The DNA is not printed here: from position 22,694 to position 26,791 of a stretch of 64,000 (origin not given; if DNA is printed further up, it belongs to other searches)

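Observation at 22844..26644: Avs-like STAND NTPase with an Mrr-type nuclease head, insulated by its own terminator and promoter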

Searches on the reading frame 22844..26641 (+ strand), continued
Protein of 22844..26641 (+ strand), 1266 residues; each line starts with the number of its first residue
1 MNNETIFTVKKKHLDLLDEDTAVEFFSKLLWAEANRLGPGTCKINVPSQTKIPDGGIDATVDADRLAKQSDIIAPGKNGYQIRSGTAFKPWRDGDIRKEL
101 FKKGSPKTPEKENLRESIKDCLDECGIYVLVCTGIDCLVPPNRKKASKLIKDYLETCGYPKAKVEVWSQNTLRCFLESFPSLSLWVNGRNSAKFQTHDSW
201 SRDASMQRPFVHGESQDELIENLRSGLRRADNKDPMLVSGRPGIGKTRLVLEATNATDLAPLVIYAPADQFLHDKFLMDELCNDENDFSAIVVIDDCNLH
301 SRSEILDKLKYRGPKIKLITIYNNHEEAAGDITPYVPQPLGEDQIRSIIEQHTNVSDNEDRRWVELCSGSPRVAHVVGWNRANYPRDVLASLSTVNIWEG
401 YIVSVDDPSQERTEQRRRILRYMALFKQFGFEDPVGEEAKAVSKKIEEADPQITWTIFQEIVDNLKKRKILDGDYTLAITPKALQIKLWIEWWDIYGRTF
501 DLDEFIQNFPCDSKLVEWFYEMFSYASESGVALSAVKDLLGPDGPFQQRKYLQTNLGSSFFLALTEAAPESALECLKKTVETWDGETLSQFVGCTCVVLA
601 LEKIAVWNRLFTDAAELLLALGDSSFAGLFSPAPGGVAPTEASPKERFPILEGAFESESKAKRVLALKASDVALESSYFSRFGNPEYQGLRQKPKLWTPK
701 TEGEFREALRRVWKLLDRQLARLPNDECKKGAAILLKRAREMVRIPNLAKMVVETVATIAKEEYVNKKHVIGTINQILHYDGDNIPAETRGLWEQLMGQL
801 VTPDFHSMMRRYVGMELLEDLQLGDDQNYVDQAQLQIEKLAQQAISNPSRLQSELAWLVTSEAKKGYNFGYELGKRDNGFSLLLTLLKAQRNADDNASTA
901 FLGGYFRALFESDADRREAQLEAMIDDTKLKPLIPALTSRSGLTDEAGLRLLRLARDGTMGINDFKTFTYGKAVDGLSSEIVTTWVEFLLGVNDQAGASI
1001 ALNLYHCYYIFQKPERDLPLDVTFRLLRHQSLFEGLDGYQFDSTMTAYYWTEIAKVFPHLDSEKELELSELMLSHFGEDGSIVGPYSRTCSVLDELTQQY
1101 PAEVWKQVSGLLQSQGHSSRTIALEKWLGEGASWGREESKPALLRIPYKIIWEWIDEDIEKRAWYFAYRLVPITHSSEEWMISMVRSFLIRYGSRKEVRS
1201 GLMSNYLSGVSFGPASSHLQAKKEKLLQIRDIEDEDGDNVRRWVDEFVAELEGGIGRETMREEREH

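Call 33: search_solved_structures(query=A1, max_evalue=1, show_alignments=2)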
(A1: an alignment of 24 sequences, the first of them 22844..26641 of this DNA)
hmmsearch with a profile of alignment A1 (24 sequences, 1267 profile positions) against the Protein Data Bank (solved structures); distinct sequences matched with E-value up to 1: 5.
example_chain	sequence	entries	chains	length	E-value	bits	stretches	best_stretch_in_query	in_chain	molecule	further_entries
7bqe_A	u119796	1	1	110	0.003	18.1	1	99-174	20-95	NF3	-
6jow_A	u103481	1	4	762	0.23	11.9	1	469-499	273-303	Beta-galactosidase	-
5gsl_A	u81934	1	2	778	0.25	11.8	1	469-499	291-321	778aa long hypothetical beta-galactosidase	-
1s2m_A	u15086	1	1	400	0.52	10.7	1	950-1080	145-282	Putative ATP-dependent RNA helicase DHH1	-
4bru_A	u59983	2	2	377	0.72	10.2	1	950-1080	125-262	ATP-DEPENDENT RNA HELICASE DHH1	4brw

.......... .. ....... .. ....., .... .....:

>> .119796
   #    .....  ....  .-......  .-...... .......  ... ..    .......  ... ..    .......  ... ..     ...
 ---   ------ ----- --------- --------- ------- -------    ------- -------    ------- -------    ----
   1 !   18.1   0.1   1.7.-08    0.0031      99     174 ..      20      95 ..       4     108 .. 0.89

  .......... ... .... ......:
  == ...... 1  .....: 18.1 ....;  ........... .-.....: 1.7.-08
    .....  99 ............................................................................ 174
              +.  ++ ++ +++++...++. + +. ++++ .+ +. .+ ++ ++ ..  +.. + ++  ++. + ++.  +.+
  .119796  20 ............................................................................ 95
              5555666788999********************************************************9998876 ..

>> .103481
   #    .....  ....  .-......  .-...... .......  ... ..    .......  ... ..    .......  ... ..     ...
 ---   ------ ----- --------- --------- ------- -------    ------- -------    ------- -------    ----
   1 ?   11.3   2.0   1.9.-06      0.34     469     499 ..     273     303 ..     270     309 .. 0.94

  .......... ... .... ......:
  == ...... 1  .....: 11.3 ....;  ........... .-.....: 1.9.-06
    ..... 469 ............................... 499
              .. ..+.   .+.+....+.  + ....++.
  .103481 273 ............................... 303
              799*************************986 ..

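Call 43: search_protein_families(library=pfam, proteins=[L036:2593-4317:+, L036:5131-6381:+, L036:6381-6893:+, L036:11983-13260:+, L036:13267-16224:+, L036:16498-17643:+, L023:6970-7923:+, L023:6159-6926:+, L023:5042-6070:+, L023:12867-13985:-], max_evalue=0.001)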
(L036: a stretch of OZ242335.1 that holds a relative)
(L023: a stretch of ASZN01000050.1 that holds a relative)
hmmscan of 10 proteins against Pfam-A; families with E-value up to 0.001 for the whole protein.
L036:2593-4317:+ (575 aa): 3 families
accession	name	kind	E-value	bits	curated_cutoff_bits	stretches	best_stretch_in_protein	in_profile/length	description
PF02384.22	N6_Mtase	-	1.1e-64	219.1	20.4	1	155-454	2-280/311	N-6 DNA Methylase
PF12161.14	HsdM_N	-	1.9e-20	74.3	24.5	1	7-142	1-133/135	HsdM N-terminal domain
PF07669.17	Eco57I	-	3.8e-07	30.8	25.3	1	273-384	63-167/171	Eco57I restriction-modification methylase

L036:5131-6381:+ (417 aa): 5 families
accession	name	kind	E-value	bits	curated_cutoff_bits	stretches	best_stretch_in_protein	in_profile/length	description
PF13175.12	AAA_15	-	9.1e-28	98.4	32.1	2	267-344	291-373/374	AAA ATPase domain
PF13304.12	AAA_21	-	1.3e-26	94.8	27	2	268-346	226-304/304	AAA domain, putative AbiEii toxin, Type IV TA system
PF12476.13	DUF3696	-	6.3e-11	42.8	22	1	358-402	2-49/52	Protein of unknown function (DUF3696)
PF13476.12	AAA_23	-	0.00023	22.3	27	1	5-44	2-41/201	AAA domain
PF02463.25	SMC_N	-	0.00047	20.1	40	0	1-42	1-44/220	RecF/RecN/SMC N terminal domain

L036:6381-6893:+ (171 aa): 0 families

L036:11983-13260:+ (426 aa): 1 family
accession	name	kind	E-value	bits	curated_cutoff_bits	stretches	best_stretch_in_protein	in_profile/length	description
PF01420.25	Methylase_S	-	1.5e-24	87.5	22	2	25-183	25-167/168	Type I restriction modification DNA specificity domain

L036:13267-16224:+ (986 aa): 5 families
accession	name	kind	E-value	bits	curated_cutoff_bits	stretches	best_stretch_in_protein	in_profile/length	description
PF18766.7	SWI2_SNF2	-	5.1e-28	98.7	26.7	1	278-517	1-193/221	SWI2/SNF2 ATPase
PF04851.21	ResIII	-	1.6e-16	61.1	22.5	1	275-428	4-148/164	Type III restriction enzyme, res subunit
PF22679.2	T1R_D3-like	-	5.3e-14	53.3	27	1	649-701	100-153/158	Type I restriction enzyme subunit R domain 3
PF04313.20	HSDR_N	-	6.5e-14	52.7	25.1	1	116-202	108-194/198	Type I restriction enzyme R protein N terminus (HSDR_N)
PF00270.35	DEAD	-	2.3e-09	37.7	26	1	292-431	9-143/167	DEAD/DEAH box helicase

L036:16498-17643:+ (382 aa): 2 families
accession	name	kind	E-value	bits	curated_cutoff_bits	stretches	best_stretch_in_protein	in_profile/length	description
PF13378.12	MR_MLE_C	-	9.4e-38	130.5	29.4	1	148-369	2-218/219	Enolase C-terminal domain-like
PF02746.21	MR_MLE_N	-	1e-09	39.1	22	1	36-121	22-117/117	Mandelate racemase / muconate lactonizing enzyme, N-terminal domain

L023:6970-7923:+ (318 aa): 2 families
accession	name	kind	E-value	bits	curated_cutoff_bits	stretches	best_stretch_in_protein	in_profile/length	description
PF00483.29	NTP_transferase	-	3.5e-17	63.2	21.2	1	23-302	1-238/245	Nucleotidyl transferase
PF12804.13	NTP_transf_3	-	0.00049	20.8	27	0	24-158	1-101/160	MobA-like NTP transferase domain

L023:6159-6926:+ (256 aa): 1 family
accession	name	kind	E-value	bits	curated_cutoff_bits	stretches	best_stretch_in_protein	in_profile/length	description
PF13385.13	Laminin_G_3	-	2e-16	60.9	27.6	1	124-226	41-151/151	Concanavalin A-like lectin/glucanases superfamily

L023:5042-6070:+ (343 aa): 2 families
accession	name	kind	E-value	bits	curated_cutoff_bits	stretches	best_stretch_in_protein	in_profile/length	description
PF00005.33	ABC_tran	-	5.4e-30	105.2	25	1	39-182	2-136/137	ABC transporter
PF13304.12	AAA_21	-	1e-12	49.2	27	1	150-214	233-299/304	AAA domain, putative AbiEii toxin, Type IV TA system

L023:12867-13985:- (372 aa): 4 families
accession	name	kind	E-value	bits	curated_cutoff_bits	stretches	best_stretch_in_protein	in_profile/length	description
PF03841.19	SelA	-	7.6e-11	42.1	22.8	1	18-267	10-264/367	L-seryl-tRNA selenium transferase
PF00266.25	Aminotran_5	-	5.2e-09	36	21.5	1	121-231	114-221/371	Aminotransferase class-V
PF01041.23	DegT_DnrJ_EryC1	-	3.1e-08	33.7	19.8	1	51-187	22-150/360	DegT/DnrJ/EryC1/StrS aminotransferase family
PF01053.26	Cys_Met_Meta_PP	-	0.00012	21.3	27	1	53-222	59-212/381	Cys/Met metabolism PLP-dependent enzyme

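Call 59: predict_structure(alignment_id=A5)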
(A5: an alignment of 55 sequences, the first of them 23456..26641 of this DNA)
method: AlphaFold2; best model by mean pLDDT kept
length: 1062 residues; sequences in the alignment: 55
mean_pLDDT: 82.1   pTM: 0.57
mean pLDDT of the five models: 82.1, 79.9, 77.3, 75.2, 74.3
residues with pLDDT >= 90: 318; 70-90: 589; 50-70: 109; < 50: 46
segments of 3 or more residues with pLDDT < 50: 1-6, 37-40, 120-131, 474-486, 833-836
pLDDT, mean of each block of 10 residues (from residue 1): 41 76 74 59 77 76 79 78 79 69 70 72 33 69 79 63 81 82 71 73 72 93 87 90 91 92 84 88 90 84 84 87 75 87 83 86 89 77 67 87 92 87 85 82 92 90 93 49 52 84 90 93 93 88 86 92 88 81 87 89 90 71 68 93 90 89 93 90 89 87 86 85 88 82 90 88 80 89 88 88 83 81 86 52 87 75 89 80 85 91 88 76 80 71 93 91 89 85 93 92 74 89 91 90 93 85 65
secondary structure, 60 per line:
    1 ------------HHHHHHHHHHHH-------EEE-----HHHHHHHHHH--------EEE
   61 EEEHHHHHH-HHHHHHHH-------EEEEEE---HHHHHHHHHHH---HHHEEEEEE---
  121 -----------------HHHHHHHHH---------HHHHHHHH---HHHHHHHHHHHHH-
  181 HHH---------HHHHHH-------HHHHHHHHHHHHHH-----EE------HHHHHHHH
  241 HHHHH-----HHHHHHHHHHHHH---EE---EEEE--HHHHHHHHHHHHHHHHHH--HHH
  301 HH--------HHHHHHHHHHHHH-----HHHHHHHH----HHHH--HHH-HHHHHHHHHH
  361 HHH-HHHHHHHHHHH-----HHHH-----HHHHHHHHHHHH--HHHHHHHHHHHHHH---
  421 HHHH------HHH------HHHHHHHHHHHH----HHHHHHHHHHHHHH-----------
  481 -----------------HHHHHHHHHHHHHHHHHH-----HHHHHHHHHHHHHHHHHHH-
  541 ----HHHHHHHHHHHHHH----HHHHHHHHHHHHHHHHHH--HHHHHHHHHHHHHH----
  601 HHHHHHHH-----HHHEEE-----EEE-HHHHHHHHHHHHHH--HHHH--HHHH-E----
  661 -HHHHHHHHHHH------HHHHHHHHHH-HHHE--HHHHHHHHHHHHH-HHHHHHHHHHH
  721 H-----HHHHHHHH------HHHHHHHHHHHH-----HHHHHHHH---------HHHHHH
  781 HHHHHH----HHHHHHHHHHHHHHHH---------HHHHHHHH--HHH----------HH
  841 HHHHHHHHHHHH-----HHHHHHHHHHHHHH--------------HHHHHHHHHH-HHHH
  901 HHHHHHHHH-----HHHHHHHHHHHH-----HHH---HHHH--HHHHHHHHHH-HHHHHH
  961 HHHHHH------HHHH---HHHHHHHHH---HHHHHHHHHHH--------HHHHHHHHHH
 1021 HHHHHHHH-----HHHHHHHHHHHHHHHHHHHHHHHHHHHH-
elements in order (helices of 4 or more, strands of 3 or more residues): H13-24 E32-34 H40-49 E58-63 H64-69 H71-78 E86-91 H95-105 E112-117 H138-146 H156-163 H167-179 H193-198 H206-219 H233-245 H251-263 E272-275 H278-295 H298-302 H311-323 H329-336 H341-344 H351-363 H365-375 H381-384 H390-401 H404-417 H421-424 H440-451 H456-469 H498-515 H521-539 H545-558 H563-580 H583-596 H601-608 E617-619 E625-627 H629-642 H645-648 H651-654 H662-672 H679-688 H696-708 H710-721 H727-734 H741-752 H758-765 H775-786 H791-806 H816-823 H839-852 H858-871 H886-895 H897-909 H915-926 H938-941 H944-953 H955-966 H973-976 H980-988 H992-1002 H1011-1028 H1034-1061

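Call 61: fold_search(model_id=the predicted structure, library=pdb)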
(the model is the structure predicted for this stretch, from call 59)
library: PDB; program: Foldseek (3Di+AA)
matches with E <= 10: 926; with E <= 0.001: 68
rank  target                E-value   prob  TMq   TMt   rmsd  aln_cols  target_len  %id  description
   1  8a9k_A                6.3e-07  1.00  0.18  0.19  22.7      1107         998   11  Cryo-EM structure of USP1-UAF1 bound to FANCI and mono-ubiquitinated FANCD2 with ML323 (consensus reconstruction) (released 2022-10-12)
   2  7z8v_D                1.6e-06  1.00  0.25  0.23  31.1      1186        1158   11  CAND1-SCF-SKP2 (SKP1deldel) CAND1 engaged SCF rocked (released 2023-04-19)
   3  7z8t_D                4.3e-06  1.00  0.19  0.18  27.7      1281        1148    9  CAND1-SCF-SKP2 CAND1 engaged SCF rocked (released 2023-04-19)
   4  7z8r_D                1.2e-05  1.00  0.19  0.18  29.3      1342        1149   11  CAND1-CUL1-RBX1 (released 2023-04-19)
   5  6xte_A                1.7e-05  1.00  0.20  0.19  32.7      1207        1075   10  Human karyopherin RanBP5 (isoform-1) (released 2020-04-22)
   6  7zbz_D                1.8e-05  1.00  0.23  0.22  30.6      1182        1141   12  CAND1 delhairpin-SCF-SKP2 CAND1 partly engaged SCF partly rocked (released 2023-04-19)
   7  7onb_C                1.9e-05  1.00  0.25  0.30  17.4       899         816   11  Structure of the U2 5' module of the A3'-SSA complex (released 2021-08-04)
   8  8qo9_B1               1.9e-05  1.00  0.22  0.25  34.1      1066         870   12  Cryo-EM structure of a human spliceosomal B complex protomer (released 2024-01-24)
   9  8a9j_A                2.7e-05  1.00  0.16  0.17  23.8      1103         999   10  Cryo-EM structure of USP1-UAF1 bound to FANCI and mono-ubiquitinated FANCD2 without ML323 (consensus reconstruction) (released 2022-10-12)
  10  9n6z_SP               2.8e-05  1.00  0.15  0.10  32.2      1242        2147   12  SSU processome maturation and disassembly, State D (released 2025-11-05)
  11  3s51_D                2.8e-05  1.00  0.15  0.15  23.6      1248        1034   11  Structure of FANCI (released 2011-07-27)
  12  9g33_UT               3.1e-05  1.00  0.18  0.10  42.9      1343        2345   11  Stalled 90S - Utp23-Krr1-deltaC3 (released 2025-06-18)
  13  8vvy_C                4.5e-05  1.00  0.24  0.22  31.0      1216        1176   13  Human Cullin-1 in complex with CAND2 (released 2025-01-29)
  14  3s51_A                5.0e-05  1.00  0.15  0.14  23.8      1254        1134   10  Structure of FANCI (released 2011-07-27)
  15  7q3l_A                5.6e-05  1.00  0.23  0.27  23.1      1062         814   10  Human 17S U2 snRNP 5' domain (released 2022-03-30)
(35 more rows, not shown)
